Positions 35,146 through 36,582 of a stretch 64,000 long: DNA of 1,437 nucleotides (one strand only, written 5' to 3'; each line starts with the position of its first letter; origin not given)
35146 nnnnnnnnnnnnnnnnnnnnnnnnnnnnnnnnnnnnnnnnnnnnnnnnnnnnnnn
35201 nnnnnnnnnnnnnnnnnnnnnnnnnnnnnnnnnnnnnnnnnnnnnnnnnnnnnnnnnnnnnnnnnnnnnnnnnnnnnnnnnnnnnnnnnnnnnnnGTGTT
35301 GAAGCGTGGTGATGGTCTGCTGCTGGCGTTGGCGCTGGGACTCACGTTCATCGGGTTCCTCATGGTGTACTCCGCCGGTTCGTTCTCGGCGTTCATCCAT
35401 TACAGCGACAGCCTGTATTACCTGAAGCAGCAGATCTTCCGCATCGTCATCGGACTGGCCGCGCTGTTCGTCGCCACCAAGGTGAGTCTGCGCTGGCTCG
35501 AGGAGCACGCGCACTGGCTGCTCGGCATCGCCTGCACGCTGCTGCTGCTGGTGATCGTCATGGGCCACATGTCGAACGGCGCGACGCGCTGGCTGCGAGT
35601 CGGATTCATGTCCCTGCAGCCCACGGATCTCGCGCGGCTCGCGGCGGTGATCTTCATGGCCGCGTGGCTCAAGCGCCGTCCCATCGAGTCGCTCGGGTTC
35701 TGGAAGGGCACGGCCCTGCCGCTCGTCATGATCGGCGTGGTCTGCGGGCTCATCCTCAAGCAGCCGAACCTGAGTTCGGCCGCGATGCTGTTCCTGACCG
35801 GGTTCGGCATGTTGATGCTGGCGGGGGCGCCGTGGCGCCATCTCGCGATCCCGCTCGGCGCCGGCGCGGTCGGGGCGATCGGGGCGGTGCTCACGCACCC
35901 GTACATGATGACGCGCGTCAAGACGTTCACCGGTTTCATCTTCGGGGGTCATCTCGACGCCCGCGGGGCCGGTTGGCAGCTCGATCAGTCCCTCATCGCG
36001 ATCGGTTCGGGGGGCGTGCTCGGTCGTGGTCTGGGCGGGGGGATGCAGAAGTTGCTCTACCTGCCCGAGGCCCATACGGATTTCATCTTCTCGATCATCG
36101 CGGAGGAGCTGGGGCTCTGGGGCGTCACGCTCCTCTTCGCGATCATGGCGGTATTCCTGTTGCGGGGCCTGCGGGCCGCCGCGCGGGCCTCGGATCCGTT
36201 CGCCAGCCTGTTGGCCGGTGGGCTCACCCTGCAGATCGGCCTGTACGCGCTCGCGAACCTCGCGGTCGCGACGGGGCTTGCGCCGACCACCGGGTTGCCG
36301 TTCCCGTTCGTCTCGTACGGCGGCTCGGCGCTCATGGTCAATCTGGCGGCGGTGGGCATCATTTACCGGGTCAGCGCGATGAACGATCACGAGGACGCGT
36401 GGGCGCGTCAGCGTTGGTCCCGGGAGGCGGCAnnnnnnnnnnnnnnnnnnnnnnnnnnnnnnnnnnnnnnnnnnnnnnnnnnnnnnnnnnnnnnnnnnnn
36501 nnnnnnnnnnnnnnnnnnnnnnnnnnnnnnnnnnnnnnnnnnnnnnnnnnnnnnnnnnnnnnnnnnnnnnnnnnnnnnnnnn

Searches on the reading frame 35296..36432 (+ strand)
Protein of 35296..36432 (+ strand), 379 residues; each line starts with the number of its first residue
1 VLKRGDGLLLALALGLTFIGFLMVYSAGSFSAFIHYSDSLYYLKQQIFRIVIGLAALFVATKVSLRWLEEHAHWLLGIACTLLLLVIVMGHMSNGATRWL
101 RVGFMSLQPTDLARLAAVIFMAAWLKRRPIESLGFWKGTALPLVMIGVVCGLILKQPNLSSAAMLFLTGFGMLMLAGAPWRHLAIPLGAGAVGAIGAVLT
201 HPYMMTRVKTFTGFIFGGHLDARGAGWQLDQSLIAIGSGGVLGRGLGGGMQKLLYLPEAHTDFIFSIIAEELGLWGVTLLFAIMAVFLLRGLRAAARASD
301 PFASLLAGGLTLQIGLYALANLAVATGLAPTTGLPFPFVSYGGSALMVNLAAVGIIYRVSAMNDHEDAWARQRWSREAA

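Call 62: search_protein_families(library=ncbifam, proteins=[window:35296-36432:+], max_evalue=1e-20)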
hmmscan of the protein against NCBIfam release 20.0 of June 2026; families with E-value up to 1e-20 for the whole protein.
window:35296-36432:+ (379 aa): 6 families
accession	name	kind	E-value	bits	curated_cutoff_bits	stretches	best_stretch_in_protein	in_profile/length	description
TIGR02614.1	ftsW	equivalog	4.1e-99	332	337.5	1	8-361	3-355/357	putative lipid II flippase FtsW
TIGR02615.1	spoVE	exception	1.1e-89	301.4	448.8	1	8-360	3-353/354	stage V sporulation protein E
TIGR02210.1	rodA_shape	equivalog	2.2e-87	293.5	336.7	1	6-361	1-354/357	rod shape-determining protein RodA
NF008042.0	PRK10774.1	equivalog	1.7e-67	228.2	493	1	6-370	36-399/405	cell division protein FtsW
NF008060.0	PRK10794.1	equivalog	1.4e-61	208.5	590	1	22-359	22-359/370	peptidoglycan glycosyltransferase MrdB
NF037961.1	RodA_shape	subfamily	5.5e-40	138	150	1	223-358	270-406/415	rod shape-determining protein RodA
